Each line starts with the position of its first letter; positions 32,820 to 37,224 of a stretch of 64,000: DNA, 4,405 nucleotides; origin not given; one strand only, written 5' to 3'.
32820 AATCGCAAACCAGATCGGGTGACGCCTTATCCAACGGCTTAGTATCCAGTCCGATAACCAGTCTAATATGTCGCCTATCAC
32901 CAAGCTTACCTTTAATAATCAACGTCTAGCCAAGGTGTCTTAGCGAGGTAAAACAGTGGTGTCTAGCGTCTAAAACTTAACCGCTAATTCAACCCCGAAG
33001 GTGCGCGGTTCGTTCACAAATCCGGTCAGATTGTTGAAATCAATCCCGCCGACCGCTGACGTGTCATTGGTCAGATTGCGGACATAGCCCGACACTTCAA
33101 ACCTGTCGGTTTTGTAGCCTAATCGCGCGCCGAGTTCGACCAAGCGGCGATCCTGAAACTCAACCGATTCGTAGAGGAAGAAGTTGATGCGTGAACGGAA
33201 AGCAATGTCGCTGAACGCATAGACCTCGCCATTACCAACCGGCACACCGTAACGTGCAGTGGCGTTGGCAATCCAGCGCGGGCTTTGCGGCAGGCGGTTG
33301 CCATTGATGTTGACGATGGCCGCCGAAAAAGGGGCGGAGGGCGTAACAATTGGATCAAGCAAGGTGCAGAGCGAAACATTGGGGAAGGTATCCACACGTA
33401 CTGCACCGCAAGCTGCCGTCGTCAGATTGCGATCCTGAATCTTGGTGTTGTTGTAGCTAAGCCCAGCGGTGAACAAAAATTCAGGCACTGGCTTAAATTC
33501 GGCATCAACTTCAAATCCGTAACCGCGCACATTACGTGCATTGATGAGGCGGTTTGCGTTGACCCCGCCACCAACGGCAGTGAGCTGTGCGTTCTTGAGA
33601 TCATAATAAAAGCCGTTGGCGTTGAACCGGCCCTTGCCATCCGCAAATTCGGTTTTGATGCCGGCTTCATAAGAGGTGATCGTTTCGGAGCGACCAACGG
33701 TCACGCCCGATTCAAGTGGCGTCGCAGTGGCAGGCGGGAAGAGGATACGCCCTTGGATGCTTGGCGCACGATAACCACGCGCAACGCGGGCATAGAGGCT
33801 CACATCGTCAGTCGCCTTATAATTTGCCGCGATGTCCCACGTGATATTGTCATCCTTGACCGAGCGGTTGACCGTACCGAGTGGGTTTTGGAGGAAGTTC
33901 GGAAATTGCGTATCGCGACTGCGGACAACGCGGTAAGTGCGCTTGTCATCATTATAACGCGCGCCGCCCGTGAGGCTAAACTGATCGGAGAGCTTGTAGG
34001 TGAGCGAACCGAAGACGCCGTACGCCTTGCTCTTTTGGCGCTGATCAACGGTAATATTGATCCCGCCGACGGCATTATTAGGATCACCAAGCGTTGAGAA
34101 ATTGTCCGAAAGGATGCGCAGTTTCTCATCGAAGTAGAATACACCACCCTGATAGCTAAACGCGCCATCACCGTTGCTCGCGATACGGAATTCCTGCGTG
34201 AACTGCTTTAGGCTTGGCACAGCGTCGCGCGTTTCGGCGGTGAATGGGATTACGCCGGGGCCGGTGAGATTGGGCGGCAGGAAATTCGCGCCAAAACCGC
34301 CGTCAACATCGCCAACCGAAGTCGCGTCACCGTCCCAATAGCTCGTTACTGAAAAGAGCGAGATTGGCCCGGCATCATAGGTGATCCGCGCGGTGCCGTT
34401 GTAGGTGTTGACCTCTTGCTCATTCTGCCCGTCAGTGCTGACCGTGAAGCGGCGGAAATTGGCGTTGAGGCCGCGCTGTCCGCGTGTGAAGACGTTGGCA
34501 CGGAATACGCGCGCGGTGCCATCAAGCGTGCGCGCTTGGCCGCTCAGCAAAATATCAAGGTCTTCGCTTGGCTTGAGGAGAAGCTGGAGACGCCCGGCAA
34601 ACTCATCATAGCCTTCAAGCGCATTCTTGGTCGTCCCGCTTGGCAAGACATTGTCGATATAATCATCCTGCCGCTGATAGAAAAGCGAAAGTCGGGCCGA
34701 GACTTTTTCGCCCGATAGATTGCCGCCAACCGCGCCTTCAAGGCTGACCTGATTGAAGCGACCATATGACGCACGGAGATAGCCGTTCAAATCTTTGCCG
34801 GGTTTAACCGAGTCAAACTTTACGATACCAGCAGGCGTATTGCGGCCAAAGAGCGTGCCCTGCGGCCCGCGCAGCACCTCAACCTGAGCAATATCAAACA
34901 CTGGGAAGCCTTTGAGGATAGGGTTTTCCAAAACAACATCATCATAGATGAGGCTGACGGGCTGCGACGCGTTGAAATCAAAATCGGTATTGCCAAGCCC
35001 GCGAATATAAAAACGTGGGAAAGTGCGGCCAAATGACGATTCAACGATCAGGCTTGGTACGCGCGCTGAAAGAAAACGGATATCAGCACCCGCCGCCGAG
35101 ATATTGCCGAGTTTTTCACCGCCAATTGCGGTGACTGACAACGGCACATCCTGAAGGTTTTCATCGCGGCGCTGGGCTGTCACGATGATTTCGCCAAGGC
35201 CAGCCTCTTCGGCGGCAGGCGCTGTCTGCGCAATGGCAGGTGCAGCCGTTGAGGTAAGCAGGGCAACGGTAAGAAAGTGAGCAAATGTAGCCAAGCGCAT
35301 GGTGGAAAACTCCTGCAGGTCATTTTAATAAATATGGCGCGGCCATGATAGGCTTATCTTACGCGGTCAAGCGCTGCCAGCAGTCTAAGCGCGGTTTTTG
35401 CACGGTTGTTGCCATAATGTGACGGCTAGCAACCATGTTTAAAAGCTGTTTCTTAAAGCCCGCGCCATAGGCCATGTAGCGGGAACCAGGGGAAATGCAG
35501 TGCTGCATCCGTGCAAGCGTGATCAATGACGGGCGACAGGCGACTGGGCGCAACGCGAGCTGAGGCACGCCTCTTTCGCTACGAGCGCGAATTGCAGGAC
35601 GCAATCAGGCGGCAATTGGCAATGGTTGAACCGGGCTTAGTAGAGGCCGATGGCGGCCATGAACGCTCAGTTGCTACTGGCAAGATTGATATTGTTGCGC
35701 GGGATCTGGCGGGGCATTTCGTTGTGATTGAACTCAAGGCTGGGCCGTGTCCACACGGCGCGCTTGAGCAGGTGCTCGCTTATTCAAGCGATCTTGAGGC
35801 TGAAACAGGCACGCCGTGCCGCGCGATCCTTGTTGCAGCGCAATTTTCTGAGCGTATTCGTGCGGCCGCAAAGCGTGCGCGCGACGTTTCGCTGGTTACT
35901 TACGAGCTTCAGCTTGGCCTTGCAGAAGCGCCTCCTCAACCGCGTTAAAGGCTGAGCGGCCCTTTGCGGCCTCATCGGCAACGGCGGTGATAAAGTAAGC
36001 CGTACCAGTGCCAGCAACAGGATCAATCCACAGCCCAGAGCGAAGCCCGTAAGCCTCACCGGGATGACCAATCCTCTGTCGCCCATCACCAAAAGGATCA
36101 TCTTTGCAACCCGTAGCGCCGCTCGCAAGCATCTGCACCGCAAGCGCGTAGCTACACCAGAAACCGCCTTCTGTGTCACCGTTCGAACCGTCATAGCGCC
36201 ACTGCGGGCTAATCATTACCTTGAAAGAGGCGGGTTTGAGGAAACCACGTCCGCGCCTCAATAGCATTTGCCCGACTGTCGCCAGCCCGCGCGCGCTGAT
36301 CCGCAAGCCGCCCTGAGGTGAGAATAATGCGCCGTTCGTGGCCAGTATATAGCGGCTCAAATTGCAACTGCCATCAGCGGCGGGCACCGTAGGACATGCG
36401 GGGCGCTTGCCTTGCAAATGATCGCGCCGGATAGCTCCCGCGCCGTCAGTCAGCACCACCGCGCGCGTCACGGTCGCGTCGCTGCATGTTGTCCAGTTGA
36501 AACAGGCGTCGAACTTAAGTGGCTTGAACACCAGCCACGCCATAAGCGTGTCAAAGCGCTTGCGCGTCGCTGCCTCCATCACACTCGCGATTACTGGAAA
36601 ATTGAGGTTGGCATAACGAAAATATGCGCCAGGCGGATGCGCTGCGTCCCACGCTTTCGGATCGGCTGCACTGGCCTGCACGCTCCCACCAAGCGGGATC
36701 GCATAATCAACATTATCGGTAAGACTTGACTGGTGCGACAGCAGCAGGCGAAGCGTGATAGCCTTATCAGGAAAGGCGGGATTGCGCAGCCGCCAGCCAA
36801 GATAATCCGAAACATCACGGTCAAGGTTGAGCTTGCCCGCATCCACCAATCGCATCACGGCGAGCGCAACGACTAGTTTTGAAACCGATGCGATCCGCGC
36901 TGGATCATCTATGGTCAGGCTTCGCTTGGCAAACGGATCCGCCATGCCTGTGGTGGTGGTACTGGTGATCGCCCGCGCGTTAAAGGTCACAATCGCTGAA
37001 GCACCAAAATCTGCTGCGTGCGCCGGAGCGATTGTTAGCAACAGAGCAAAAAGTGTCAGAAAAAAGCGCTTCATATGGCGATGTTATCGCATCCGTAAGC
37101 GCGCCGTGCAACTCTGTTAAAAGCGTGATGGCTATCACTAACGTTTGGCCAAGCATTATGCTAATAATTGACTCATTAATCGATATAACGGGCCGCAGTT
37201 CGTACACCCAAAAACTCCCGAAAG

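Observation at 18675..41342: Dispersed ~180-bp LexA-box element that marks cargo-gene insertion sites: candidate SOS-linked cassette system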

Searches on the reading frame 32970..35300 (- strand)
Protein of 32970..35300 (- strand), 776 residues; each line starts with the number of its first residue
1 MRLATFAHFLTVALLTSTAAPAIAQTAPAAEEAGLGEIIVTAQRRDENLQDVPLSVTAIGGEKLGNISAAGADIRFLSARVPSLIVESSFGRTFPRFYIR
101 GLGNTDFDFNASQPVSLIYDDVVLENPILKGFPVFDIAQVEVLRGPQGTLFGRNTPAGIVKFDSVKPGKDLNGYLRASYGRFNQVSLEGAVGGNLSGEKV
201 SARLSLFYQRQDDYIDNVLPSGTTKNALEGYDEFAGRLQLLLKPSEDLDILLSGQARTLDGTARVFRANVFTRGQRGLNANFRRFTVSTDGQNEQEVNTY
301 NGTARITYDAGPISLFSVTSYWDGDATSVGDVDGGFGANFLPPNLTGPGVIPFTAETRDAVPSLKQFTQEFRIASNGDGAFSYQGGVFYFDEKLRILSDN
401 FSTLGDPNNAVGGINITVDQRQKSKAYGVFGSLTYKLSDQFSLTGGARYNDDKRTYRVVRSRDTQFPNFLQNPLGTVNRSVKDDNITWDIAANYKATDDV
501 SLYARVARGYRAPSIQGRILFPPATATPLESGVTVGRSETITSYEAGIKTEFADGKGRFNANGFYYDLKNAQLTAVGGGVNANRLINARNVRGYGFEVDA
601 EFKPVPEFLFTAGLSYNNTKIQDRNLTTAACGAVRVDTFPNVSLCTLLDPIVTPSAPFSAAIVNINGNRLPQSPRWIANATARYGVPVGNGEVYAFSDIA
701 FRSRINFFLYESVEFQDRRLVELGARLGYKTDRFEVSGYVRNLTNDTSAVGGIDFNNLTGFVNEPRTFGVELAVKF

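Call 20: search_protein_families(library=pfam, proteins=[window:32970-35300:-])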
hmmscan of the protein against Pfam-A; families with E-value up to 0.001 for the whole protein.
window:32970-35300:- (776 aa): 3 families
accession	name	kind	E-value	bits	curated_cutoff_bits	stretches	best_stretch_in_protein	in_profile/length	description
PF00593.30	TonB_dep_Rec_b-barrel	-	3.1e-37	129.9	27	1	271-743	34-436/436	TonB dependent receptor-like, beta-barrel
PF07715.20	Plug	-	5.3e-14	53.1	23.9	1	49-159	2-107/107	TonB-dependent Receptor Plug Domain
PF13505.12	OMP_b-brl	-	3.4e-05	24.5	28.7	1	411-568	28-155/175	Outer membrane protein beta-barrel domain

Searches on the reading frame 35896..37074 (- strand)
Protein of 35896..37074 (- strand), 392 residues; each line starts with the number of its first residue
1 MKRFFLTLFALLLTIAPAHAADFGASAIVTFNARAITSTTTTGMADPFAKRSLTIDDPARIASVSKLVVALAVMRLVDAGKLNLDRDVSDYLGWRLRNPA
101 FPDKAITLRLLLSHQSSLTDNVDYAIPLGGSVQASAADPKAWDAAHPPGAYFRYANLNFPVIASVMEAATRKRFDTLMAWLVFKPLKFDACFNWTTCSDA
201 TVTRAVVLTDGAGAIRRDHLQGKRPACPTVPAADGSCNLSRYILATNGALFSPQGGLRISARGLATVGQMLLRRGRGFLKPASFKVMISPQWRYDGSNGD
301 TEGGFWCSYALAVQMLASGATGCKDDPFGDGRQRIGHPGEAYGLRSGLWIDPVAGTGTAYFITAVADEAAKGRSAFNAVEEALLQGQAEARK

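Call 20: search_protein_families(library=pfam, proteins=[window:35896-37074:-])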
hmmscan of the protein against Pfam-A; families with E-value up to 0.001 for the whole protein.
window:35896-37074:- (392 aa): 1 family
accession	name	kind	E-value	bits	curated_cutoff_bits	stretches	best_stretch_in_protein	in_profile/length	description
PF00144.29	Beta-lactamase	-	5.5e-37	128.1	27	1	24-367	16-313/329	Beta-lactamase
